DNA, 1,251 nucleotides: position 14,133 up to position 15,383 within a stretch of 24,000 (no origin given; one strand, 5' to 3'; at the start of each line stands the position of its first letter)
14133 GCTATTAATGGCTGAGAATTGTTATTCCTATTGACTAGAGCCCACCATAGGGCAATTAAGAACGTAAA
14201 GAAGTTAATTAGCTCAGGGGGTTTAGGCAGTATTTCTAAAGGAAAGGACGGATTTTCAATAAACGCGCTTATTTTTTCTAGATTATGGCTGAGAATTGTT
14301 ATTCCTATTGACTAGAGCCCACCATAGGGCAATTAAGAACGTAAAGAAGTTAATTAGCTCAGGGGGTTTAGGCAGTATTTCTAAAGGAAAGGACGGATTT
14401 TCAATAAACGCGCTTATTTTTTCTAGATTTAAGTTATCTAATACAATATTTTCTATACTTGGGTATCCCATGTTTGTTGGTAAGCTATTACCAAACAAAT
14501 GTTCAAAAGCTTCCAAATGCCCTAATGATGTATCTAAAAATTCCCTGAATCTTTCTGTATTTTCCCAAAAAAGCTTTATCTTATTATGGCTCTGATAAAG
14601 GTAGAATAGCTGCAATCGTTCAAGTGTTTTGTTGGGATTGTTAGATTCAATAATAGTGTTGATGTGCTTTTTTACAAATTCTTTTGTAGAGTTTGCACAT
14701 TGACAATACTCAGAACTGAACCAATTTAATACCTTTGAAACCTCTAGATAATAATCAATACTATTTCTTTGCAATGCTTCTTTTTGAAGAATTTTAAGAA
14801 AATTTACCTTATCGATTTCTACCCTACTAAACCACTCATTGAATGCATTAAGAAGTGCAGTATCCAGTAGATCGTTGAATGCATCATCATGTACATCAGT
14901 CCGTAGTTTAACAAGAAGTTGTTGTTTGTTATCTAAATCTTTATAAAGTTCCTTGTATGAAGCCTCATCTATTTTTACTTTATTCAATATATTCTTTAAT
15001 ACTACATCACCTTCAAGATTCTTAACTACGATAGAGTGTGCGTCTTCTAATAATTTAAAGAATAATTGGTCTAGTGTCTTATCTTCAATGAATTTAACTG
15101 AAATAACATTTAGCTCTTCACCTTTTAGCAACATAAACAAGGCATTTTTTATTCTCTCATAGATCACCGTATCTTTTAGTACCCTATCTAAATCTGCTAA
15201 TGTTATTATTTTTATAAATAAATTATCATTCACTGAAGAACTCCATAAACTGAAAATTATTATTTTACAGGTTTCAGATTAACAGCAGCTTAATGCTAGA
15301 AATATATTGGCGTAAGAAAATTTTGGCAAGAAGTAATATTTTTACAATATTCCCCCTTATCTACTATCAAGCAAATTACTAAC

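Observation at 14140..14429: Perfect 145-bp tandem duplication splits a ~597-codon gene, with the stop codon created exactly at the repeat junction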

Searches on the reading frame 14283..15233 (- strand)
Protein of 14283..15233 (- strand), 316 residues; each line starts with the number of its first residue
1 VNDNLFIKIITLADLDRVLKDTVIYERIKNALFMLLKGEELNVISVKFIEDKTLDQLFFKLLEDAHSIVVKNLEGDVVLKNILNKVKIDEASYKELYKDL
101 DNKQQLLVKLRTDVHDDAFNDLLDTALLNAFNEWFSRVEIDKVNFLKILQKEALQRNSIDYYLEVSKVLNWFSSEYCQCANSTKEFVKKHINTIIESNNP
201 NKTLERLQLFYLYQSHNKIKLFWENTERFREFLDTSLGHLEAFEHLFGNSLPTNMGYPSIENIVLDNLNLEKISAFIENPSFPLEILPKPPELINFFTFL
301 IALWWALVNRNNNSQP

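Call 11: find_encoding_contigs(protein=window:14283-15233:-, flank=5000)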
Protein window:14283-15233:- (316 aa): no gene with exactly this product is on record in the collection.
